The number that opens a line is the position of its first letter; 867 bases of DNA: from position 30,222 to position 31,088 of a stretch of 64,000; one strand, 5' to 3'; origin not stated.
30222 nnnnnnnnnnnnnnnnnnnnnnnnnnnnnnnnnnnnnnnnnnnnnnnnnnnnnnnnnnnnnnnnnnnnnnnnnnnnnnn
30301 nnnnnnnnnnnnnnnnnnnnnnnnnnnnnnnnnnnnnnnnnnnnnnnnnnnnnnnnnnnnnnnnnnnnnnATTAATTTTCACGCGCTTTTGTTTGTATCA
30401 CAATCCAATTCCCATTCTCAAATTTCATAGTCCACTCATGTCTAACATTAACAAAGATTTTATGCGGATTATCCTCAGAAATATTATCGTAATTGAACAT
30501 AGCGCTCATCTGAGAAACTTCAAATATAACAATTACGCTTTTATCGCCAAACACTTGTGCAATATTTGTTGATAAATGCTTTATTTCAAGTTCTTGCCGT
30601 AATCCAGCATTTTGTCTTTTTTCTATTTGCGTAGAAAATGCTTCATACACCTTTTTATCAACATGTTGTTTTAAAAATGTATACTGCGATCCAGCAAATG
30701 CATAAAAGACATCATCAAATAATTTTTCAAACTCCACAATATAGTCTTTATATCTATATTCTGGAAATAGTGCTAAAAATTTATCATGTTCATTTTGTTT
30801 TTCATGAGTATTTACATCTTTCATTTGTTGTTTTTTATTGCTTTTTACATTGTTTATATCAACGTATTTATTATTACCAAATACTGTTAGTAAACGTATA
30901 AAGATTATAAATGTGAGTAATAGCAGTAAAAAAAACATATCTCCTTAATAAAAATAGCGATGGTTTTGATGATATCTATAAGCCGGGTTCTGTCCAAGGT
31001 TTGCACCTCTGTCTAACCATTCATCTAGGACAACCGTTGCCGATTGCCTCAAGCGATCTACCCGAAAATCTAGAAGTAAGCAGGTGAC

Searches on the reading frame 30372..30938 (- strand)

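Call 5: search_protein_families(library=pfam, proteins=[window:30372-30938:-])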
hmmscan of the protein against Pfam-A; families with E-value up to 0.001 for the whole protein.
window:30372-30938:- (188 aa): 1 family
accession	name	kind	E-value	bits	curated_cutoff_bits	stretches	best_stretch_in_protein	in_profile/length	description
PF04280.21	Tim44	-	6.3e-08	33.3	29.6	1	59-183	13-145/147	Tim44-like domain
